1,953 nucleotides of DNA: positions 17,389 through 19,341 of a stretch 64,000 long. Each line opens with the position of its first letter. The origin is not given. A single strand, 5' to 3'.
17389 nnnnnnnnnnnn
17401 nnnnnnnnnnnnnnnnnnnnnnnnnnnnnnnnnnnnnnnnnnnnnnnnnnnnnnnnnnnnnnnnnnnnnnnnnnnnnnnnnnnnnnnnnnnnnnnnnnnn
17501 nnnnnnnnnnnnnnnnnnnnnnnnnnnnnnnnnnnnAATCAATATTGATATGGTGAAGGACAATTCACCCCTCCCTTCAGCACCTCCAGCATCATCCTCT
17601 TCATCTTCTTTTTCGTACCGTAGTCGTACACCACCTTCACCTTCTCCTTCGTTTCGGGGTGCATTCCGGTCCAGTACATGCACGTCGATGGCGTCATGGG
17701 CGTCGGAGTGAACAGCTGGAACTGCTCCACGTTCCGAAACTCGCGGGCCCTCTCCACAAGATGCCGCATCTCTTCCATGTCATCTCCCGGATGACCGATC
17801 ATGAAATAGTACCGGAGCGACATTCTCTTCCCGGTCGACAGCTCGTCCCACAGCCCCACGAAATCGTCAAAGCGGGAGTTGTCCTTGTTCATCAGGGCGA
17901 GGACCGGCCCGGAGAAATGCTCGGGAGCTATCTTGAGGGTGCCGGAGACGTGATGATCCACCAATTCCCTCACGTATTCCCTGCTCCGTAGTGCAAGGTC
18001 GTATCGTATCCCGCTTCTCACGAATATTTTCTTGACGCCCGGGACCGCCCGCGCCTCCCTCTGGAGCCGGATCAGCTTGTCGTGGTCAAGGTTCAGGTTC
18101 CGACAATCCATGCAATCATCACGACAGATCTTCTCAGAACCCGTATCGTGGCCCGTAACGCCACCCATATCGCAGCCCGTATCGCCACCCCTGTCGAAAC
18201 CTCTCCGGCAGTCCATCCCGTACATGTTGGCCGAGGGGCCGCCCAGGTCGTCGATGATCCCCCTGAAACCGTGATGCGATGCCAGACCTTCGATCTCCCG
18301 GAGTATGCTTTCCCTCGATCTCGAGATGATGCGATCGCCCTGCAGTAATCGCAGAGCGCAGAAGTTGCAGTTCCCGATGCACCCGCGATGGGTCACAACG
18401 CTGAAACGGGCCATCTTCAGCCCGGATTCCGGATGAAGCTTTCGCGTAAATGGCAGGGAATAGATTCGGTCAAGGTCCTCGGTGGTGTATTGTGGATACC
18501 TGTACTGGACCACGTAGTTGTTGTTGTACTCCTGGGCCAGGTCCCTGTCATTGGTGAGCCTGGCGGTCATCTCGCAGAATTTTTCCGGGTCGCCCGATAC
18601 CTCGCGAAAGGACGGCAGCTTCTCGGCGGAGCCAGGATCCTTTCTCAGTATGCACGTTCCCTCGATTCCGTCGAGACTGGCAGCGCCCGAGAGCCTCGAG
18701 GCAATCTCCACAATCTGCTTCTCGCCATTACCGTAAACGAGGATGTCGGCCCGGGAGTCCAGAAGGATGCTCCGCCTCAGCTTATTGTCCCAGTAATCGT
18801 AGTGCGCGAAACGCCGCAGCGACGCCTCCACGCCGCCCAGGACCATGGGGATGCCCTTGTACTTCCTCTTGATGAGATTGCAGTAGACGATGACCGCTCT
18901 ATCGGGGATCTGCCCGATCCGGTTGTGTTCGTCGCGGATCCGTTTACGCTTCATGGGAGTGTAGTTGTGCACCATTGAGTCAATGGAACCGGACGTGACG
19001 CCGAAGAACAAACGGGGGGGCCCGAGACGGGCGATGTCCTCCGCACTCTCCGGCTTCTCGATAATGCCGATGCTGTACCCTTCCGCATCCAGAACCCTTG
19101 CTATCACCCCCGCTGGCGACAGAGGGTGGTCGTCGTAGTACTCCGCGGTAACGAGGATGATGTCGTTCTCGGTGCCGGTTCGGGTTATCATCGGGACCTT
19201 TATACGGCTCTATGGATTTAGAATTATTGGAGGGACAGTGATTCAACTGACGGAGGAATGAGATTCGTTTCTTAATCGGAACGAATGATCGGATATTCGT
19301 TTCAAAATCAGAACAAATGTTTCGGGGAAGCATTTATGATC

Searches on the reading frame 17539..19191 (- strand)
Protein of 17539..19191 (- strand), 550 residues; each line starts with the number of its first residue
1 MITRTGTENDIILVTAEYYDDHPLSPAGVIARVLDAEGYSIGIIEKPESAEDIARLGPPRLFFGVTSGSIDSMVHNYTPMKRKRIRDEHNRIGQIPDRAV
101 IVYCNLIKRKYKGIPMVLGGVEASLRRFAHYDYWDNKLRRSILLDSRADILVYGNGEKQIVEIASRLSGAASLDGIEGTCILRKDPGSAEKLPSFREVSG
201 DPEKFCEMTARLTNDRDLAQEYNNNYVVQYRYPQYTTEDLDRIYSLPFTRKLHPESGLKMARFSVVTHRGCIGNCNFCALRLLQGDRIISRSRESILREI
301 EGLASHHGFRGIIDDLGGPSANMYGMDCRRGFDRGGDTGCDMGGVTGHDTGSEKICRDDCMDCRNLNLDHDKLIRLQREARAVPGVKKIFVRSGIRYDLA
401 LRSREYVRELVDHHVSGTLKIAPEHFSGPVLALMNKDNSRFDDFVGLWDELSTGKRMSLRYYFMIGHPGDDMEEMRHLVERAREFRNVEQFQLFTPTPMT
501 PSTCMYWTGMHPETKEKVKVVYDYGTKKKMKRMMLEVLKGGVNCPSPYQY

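Call 28: search_protein_families(library=pfam, proteins=[window:17539-19191:-])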
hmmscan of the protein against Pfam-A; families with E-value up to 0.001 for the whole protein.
window:17539-19191:- (550 aa): 3 families
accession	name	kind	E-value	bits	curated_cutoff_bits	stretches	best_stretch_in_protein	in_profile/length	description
PF08497.15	Radical_SAM_N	-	8e-83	278.6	25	1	5-256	13-287/301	Radical SAM N-terminal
PF04055.27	Radical_SAM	-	5.1e-08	33.7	29.5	1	266-481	2-165/166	Radical SAM superfamily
PF11842.13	DUF3362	-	2.6e-05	24.9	27.6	1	489-535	1-51/151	Domain of unknown function (DUF3362)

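Call 46: search_protein_families(library=ncbifam, proteins=[window:17539-19191:-], max_evalue=0.001)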
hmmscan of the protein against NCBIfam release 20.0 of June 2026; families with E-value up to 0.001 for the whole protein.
window:17539-19191:- (550 aa): 9 families
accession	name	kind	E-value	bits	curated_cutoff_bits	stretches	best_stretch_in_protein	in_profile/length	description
TIGR03904.1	SAM_YgiQ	equivalog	3.3e-171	570.6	462.35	1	6-534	14-556/558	YgiQ family radical SAM protein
TIGR00089.1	TIGR00089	subfamily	1.6e-11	43.7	251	1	259-329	137-203/429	MiaB/RimO family radical SAM methylthiotransferase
TIGR04014.1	B12_SAM_MJ_0865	equivalog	5.1e-10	38.7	360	1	237-327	137-222/434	methyl-coenzyme M reductase glutamine C-methyltransferase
TIGR04072.2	rSAM_ladder_B12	equivalog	8.8e-08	31.2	360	1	263-311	181-229/443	lipid biosynthesis B12-binding/radical SAM protein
TIGR01579.1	MiaB-like-C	equivalog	3.2e-07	30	357.05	1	246-313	134-189/416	tRNA (N(6)-L-threonylcarbamoyladenosine(37)-C(2))-methylthiotransferase MtaB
TIGR01125.1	TIGR01125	equivalog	5.4e-05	22.4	356.95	0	269-313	144-186/432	30S ribosomal protein S12 methylthiotransferase RimO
TIGR04013.1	B12_SAM_MJ_1487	hypoth_equivalog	7e-05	21.8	251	0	203-303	101-192/382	TIGR04013 family B12-binding domain/radical SAM domain-containing protein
TIGR04428.1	B12_rSAM_trp_MT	equivalog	0.00025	19.6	500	1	109-305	91-259/558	tryptophan 2-C-methyltransferase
TIGR04385.1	B12_rSAM_cofa1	equivalog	0.00048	19.5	450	0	264-310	197-243/438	B12 lower ligand biosynthesis radical SAM protein BzaD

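Call 96: search_protein_families(library=padloc, proteins=[window:17539-19191:-], max_evalue=0.01)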
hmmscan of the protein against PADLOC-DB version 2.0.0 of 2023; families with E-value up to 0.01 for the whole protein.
window:17539-19191:- (550 aa): 0 families
